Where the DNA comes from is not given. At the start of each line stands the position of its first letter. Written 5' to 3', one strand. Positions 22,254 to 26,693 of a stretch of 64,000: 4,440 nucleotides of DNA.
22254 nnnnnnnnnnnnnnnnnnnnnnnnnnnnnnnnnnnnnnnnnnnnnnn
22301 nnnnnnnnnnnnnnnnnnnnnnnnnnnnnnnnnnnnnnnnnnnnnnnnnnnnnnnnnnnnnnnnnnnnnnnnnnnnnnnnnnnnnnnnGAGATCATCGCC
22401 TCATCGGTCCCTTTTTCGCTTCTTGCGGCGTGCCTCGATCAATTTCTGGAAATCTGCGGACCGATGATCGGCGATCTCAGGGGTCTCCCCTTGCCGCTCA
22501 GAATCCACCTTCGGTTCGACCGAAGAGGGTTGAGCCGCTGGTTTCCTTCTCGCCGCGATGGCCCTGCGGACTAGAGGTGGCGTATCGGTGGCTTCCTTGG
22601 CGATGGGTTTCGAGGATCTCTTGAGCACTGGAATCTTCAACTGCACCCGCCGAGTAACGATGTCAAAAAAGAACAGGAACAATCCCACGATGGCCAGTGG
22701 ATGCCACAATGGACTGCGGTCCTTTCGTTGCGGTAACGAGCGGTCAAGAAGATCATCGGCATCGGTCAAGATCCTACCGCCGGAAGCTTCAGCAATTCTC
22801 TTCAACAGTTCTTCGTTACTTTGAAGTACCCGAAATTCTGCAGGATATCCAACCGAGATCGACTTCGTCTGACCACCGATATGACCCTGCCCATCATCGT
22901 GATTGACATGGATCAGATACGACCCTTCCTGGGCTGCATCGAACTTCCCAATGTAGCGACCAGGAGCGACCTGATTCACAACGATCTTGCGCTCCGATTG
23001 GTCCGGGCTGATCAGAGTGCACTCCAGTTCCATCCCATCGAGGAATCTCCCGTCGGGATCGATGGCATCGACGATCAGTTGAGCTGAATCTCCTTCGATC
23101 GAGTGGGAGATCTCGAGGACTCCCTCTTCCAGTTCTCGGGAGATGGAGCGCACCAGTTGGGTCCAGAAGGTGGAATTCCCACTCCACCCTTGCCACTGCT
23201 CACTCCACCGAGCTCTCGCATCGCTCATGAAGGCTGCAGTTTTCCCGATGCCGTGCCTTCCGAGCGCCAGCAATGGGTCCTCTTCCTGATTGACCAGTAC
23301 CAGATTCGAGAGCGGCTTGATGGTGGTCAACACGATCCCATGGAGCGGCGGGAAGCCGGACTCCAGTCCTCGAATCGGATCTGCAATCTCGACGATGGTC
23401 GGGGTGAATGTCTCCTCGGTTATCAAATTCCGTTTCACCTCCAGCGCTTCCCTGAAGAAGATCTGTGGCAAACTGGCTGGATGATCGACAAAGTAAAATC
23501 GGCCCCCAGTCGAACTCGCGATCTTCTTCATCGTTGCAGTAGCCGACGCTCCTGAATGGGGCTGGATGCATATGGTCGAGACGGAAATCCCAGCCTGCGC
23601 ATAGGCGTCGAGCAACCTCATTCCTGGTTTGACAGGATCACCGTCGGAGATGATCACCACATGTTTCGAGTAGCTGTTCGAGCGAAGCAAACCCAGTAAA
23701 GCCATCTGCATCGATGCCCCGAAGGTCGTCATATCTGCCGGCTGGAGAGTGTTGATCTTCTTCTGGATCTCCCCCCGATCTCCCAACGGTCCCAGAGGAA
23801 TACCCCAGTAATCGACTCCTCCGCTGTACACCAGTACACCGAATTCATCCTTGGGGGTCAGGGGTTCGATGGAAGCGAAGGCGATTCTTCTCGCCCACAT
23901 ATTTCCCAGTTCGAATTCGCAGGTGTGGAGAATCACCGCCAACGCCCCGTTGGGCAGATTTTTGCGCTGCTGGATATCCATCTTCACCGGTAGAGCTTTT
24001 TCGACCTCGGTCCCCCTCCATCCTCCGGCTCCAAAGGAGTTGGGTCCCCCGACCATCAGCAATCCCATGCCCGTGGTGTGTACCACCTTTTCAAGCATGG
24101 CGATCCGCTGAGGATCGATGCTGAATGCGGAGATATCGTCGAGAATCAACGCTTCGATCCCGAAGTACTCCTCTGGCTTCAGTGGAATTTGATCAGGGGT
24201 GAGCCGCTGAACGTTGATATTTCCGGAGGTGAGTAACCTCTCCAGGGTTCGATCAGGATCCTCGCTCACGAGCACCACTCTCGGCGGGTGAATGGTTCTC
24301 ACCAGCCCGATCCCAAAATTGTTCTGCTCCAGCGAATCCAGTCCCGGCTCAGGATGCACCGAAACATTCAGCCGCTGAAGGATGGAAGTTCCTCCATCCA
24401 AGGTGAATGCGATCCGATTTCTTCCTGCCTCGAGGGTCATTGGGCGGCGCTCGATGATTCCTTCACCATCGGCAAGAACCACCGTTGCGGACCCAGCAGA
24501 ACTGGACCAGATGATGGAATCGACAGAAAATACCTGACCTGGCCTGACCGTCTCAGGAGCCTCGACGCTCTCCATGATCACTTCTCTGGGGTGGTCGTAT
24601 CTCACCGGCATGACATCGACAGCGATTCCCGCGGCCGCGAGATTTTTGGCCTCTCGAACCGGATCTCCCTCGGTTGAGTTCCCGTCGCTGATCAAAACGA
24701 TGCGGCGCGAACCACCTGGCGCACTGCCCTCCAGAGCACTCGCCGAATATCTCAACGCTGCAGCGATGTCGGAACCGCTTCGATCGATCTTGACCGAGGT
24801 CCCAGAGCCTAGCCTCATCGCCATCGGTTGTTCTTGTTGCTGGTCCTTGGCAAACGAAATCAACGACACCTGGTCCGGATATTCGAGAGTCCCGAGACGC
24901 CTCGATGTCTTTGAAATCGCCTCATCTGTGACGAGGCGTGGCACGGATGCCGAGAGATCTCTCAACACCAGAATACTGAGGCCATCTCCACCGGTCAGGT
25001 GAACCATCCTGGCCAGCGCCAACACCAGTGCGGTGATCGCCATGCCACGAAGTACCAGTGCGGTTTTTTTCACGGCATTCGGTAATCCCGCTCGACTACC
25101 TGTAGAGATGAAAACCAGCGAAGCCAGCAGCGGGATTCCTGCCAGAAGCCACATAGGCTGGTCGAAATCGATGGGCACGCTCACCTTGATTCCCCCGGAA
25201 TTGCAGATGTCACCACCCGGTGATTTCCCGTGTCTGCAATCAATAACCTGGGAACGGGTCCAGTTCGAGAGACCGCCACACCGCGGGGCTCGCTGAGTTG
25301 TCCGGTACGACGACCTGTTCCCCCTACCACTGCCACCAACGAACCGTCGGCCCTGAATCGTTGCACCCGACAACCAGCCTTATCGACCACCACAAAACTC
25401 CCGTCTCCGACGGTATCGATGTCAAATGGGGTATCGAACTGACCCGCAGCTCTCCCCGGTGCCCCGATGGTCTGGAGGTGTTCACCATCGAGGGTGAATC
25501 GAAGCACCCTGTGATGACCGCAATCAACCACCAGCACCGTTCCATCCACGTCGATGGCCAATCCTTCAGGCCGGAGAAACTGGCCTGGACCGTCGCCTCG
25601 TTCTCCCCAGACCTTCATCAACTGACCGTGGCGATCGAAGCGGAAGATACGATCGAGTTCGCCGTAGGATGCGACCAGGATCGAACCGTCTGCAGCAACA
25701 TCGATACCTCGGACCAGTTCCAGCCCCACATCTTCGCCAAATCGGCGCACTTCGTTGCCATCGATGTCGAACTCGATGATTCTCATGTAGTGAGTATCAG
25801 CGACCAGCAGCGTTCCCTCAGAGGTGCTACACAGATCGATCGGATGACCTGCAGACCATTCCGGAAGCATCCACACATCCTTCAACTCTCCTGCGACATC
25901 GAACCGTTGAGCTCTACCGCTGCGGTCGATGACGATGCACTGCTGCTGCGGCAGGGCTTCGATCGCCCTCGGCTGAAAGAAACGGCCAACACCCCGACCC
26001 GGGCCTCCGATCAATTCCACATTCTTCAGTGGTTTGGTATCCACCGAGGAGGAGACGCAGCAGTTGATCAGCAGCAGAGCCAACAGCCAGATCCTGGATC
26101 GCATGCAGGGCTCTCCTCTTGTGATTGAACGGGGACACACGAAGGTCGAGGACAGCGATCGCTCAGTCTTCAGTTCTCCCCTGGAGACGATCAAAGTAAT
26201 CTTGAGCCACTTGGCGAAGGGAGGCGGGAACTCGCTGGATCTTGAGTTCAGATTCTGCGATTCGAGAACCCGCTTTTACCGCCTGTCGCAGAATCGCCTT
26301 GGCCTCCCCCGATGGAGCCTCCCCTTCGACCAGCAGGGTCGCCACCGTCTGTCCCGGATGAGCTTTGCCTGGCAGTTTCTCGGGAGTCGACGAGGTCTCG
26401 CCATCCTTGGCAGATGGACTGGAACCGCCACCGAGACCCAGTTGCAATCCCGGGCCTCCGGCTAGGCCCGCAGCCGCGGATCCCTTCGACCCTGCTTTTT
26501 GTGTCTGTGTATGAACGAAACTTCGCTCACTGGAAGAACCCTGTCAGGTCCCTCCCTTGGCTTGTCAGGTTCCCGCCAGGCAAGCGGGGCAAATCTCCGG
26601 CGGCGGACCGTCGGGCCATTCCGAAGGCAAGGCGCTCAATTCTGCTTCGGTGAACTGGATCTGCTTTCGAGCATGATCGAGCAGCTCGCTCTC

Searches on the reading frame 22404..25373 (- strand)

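Call 19: search_protein_families(library=pfam, proteins=[window:22404-25373:-], max_evalue=0.001)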
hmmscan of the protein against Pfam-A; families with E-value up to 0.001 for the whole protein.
window:22404-25373:- (990 aa): 6 families
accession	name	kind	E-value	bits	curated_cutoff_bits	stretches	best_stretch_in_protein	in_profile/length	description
PF07090.17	GATase1_like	-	3.4e-17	63.3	27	2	654-743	152-244/247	Putative glutamine amidotransferase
PF00092.34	VWA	-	2.5e-16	60.8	23.8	2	507-639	36-172/174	von Willebrand factor type A domain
PF13519.12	VWA_2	-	1.2e-11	45.7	27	1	505-578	35-106/107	von Willebrand factor type A domain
PF13768.12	VWA_3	-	1.3e-05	25.7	27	0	504-628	30-155/155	von Willebrand factor type A domain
PF00630.25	Filamin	-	0.00015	22.9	26.9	1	757-828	16-85/93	Filamin/ABP280 repeat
PF06707.17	DUF1194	-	0.00024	20.8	27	0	182-262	78-159/206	Protein of unknown function (DUF1194)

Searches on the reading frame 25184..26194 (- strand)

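Call 19: search_protein_families(library=pfam, proteins=[window:25184-26194:-], max_evalue=0.001)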
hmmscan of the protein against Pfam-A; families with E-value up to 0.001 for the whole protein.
window:25184-26194:- (337 aa): 5 families
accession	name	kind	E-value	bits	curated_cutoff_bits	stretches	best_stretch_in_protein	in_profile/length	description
PF01436.27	NHL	-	6.3e-18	64.3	20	1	206-233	1-28/28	NHL repeat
PF08450.18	SGL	-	2.2e-08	34.4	26.3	0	207-247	184-224/246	SMP-30/Gluconolactonase/LRE-like region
PF13449.12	Phytase-like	-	2e-07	31.6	27.6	0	208-248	69-109/284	Esterase-like activity of phytase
PF17170.10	DUF5128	-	7e-07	29.2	22.9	1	168-244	52-129/321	6-bladed beta-propeller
PF25021.1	TEN_NHL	-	0.00082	18.9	27.1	0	206-229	141-164/357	Teneurin NHL domain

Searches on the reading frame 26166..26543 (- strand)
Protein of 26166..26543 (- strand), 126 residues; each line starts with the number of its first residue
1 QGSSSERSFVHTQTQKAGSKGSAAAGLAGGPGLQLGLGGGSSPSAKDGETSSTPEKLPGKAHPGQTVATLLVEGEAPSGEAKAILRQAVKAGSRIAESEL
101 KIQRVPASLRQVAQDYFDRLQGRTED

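Call 73: search_protein_representatives(protein=window:26166-26543:-)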
Query: 126 residues. Proteins with E-value up to 0.001 (for the whole library): 48; up to 1e-10: 5; up to 1e-30: 1. The best 48 are listed.
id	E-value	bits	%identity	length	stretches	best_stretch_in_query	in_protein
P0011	7.5e-35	135.9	73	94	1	33-126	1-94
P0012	4.5e-22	94.7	47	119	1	16-124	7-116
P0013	1.8e-16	76.7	49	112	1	17-121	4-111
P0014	3.1e-16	75.9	49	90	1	38-126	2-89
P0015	3.2e-13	66.2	30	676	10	55-102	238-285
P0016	1.3e-10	57.7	34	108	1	23-123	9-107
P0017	2.4e-09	53.7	63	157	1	76-126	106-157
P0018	3.4e-09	53.2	40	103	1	52-124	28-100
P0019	2.3e-07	47.3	34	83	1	47-122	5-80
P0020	1.7e-06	44.5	35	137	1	18-124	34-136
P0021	2.2e-06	44.2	37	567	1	21-124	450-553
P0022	1.0e-05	42.0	29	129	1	18-121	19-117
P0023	1.4e-05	41.5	33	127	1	15-121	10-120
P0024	1.6e-05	41.4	30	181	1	17-120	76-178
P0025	2.3e-05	40.9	35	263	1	20-121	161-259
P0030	4.6e-05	39.9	39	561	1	26-120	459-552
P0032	6.5e-05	39.4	36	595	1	18-122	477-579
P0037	1.3e-04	38.5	32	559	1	18-123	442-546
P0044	3.3e-04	37.1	32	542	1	25-123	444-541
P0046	3.4e-04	37.1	34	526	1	24-121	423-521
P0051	6.7e-04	36.2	31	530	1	17-120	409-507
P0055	8.3e-04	35.9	34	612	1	24-123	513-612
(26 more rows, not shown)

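Call 76: search_protein_families(library=pfam, proteins=[P0021, P0030, P0037, P0044, P0046, P0051, P0055, P0032], max_evalue=0.01)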
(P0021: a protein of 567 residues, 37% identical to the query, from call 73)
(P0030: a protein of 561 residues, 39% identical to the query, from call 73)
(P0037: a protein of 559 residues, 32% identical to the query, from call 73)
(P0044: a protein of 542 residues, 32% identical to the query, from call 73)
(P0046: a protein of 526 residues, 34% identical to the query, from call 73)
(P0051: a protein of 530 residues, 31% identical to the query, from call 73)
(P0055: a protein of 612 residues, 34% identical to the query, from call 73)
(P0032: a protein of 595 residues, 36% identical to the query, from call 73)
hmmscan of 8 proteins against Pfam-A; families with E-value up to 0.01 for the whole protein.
P0021 (567 aa): 0 families

P0030 (561 aa): 1 family
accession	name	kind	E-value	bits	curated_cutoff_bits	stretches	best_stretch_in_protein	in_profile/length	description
PF12200.13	DUF3597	-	0.0027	18.7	29.8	1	302-342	48-88/127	Domain of unknown function (DUF3597)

P0037 (559 aa): 0 families

P0044 (542 aa): 0 families

P0046 (526 aa): 1 family
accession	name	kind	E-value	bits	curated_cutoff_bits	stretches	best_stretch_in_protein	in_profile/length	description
PF06625.16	DUF1151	-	0.0018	18.7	25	1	181-243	24-82/109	Protein of unknown function (DUF1151)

P0051 (530 aa): 1 family
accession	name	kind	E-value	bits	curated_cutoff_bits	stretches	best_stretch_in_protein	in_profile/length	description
PF22888.1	FIMAH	-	0.00029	21.8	24.8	1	266-311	30-79/81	FIMAH domain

P0055 (612 aa): 0 families

P0032 (595 aa): 1 family
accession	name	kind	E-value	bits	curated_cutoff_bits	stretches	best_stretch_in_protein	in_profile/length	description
PF11083.13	Relaxase_C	-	0.0079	16.8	30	1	310-397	33-120/125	C-terminal helical hairpin domain from relaxase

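Call 85: find_encoding_contigs(protein=P0012, flank=3000, max_places=2)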
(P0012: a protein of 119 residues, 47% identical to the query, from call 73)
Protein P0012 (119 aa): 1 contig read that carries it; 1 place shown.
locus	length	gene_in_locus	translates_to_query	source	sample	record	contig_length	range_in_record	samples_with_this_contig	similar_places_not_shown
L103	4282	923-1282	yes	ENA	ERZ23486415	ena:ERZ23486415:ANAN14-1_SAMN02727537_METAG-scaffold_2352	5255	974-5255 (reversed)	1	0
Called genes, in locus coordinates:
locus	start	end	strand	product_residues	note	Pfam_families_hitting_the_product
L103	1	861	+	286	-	?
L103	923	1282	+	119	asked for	-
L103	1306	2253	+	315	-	PF24684:Vgb_lyase (weak), PF13449:Phytase-like (faint), PF25021:TEN_NHL (faint), PF08450:SGL (faint), PF17170:DUF5128 (faint), PF01436:NHL (weak)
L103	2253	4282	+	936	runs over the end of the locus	PF00092:VWA (faint), PF13519:VWA_2 (weak), PF07090:GATase1_like (weak)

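Call 86: find_encoding_contigs(protein=P0016, flank=3000, max_places=2)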
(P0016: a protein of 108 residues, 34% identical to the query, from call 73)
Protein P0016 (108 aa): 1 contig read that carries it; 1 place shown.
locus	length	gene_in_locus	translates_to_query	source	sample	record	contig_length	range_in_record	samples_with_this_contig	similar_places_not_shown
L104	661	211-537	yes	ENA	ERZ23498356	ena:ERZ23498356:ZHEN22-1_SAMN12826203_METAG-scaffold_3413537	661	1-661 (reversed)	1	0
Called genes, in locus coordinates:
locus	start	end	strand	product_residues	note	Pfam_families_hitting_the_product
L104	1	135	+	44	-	?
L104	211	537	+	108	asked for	-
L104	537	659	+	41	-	?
